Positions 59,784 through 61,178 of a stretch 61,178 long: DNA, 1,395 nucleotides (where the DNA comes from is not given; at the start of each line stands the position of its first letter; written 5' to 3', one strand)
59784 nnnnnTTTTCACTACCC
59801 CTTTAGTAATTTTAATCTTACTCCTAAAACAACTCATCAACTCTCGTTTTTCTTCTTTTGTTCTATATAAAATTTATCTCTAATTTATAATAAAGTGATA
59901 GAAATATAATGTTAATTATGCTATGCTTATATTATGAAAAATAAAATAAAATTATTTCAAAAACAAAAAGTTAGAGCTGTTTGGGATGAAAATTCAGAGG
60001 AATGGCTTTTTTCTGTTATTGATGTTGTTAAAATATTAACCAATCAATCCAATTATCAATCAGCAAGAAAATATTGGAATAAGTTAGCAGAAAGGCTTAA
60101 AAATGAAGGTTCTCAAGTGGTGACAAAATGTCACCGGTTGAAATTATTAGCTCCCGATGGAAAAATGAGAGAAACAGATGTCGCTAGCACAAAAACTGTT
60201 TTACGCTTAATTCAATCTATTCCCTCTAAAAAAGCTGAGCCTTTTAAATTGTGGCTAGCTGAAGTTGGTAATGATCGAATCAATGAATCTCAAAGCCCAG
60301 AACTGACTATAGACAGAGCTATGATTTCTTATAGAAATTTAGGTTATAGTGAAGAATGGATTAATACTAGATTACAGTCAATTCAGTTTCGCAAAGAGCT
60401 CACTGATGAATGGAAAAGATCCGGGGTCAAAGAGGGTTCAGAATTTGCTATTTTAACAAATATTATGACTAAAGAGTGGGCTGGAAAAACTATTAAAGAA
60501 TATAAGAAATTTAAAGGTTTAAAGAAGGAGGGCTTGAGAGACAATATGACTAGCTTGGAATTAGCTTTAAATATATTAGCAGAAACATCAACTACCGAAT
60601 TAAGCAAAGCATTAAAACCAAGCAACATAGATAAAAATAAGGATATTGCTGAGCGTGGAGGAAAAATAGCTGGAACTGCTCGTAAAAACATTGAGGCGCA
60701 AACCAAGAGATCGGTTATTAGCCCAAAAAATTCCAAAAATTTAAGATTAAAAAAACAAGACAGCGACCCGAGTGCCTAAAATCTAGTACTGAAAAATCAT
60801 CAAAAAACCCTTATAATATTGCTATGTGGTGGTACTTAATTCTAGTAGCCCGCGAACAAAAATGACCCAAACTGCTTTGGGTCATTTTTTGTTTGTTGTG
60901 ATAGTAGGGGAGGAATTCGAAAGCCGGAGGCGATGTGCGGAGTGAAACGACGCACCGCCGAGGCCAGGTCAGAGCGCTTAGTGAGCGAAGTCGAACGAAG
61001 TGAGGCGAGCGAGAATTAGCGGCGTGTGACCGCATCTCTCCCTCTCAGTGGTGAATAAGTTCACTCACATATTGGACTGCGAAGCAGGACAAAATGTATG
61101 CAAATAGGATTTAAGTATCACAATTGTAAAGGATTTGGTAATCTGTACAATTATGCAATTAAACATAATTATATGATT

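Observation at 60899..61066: Second full copy of the G+C-rich element, with compensatory base changes relative to the 37.8-kb copy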

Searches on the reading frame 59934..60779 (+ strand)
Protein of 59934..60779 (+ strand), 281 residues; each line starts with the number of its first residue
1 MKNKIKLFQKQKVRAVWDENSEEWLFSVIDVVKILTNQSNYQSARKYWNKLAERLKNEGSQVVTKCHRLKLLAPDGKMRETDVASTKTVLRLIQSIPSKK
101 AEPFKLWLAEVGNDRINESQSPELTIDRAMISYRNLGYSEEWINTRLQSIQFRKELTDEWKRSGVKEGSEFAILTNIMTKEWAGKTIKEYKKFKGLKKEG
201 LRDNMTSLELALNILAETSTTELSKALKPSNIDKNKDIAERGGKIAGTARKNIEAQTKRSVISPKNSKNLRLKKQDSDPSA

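Call 14: search_protein_families(library=pfam, proteins=[window:59934-60779:+])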
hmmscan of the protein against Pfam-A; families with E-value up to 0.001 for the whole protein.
window:59934-60779:+ (281 aa): 1 family
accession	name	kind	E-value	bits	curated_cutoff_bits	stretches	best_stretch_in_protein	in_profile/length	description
PF02498.22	Bro-N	-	9.4e-11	42.6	25.6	1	12-110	1-92/96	BRO family, N-terminal domain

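Call 24: find_encoding_contigs(protein=window:59934-60779:+, flank=10000, max_places=10)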
Protein window:59934-60779:+ (281 aa): 3 contigs read that carry it; 3 places shown.
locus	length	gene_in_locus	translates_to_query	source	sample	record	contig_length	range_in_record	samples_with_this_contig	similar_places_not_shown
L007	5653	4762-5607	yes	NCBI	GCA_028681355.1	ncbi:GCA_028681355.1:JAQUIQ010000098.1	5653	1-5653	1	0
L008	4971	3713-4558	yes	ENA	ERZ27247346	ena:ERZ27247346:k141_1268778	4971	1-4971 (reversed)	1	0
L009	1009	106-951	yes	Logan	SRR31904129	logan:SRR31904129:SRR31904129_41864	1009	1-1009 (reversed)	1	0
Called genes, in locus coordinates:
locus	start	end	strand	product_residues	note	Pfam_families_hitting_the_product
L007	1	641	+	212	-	PF11369:DUF3160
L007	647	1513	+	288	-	-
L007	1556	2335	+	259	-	-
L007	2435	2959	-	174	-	PF00578:AhpC-TSA, PF08534:Redoxin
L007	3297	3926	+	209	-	-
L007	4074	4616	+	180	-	-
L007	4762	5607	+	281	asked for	PF02498:Bro-N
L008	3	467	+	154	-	?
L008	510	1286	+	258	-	-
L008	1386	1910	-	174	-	PF00578:AhpC-TSA, PF08534:Redoxin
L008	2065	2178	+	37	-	-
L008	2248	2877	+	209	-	-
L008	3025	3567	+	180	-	-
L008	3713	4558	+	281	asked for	PF02498:Bro-N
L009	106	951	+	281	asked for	PF02498:Bro-N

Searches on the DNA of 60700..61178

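Call 5: search_rna_families(source=window, start=60700, end=61178, threshold=evalue, max_evalue=10, show_alignments=3)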
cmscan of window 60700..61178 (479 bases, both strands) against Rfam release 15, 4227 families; matches with E-value up to 10: 9.
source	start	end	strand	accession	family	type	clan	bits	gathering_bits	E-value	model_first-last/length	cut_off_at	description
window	60796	60895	-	RF04312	trpB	Cis-reg;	-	21.1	59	1.6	1-107/107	no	trpB ncRNA motif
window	60838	60890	+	RF02451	ncr1241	Gene; sRNA;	-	18.1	60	1.7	1-63/63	no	Bacillus sRNA ncr1241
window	60729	60837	-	RF02110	DLEU2_6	Gene; lncRNA;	-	17.7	60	0.71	1-135/135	no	Deleted in lymphocytic leukemia 2 conserved region 6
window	60789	60899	-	RF01808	MicX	Gene; sRNA;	-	16.6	75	0.28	1-194/194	no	MicX Vibrio cholerae sRNA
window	60810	60899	+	RF00121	MicC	Gene; sRNA;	-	16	90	10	1-123/123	no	MicC RNA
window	60746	60800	-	RF04319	BTncRNA_FopS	Gene; sRNA;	-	15.7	56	7.8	1-71/71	no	Bacteroidetes FopS (family of paralogous sRNAs)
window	60855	60892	-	RF00700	mir-375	Gene; miRNA;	-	13.1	46.7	6.2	1-67/67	no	mir-375 microRNA precursor family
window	60854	60894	-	RF04120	MIR5998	Gene; miRNA;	-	11.9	180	7.4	1-173/173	no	MIR5998 microRNA precursor family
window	60942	61137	-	RF02691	BTH_s19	Gene; sRNA;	-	10.5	153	2.8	1-224/224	no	Burkholderia sRNA 19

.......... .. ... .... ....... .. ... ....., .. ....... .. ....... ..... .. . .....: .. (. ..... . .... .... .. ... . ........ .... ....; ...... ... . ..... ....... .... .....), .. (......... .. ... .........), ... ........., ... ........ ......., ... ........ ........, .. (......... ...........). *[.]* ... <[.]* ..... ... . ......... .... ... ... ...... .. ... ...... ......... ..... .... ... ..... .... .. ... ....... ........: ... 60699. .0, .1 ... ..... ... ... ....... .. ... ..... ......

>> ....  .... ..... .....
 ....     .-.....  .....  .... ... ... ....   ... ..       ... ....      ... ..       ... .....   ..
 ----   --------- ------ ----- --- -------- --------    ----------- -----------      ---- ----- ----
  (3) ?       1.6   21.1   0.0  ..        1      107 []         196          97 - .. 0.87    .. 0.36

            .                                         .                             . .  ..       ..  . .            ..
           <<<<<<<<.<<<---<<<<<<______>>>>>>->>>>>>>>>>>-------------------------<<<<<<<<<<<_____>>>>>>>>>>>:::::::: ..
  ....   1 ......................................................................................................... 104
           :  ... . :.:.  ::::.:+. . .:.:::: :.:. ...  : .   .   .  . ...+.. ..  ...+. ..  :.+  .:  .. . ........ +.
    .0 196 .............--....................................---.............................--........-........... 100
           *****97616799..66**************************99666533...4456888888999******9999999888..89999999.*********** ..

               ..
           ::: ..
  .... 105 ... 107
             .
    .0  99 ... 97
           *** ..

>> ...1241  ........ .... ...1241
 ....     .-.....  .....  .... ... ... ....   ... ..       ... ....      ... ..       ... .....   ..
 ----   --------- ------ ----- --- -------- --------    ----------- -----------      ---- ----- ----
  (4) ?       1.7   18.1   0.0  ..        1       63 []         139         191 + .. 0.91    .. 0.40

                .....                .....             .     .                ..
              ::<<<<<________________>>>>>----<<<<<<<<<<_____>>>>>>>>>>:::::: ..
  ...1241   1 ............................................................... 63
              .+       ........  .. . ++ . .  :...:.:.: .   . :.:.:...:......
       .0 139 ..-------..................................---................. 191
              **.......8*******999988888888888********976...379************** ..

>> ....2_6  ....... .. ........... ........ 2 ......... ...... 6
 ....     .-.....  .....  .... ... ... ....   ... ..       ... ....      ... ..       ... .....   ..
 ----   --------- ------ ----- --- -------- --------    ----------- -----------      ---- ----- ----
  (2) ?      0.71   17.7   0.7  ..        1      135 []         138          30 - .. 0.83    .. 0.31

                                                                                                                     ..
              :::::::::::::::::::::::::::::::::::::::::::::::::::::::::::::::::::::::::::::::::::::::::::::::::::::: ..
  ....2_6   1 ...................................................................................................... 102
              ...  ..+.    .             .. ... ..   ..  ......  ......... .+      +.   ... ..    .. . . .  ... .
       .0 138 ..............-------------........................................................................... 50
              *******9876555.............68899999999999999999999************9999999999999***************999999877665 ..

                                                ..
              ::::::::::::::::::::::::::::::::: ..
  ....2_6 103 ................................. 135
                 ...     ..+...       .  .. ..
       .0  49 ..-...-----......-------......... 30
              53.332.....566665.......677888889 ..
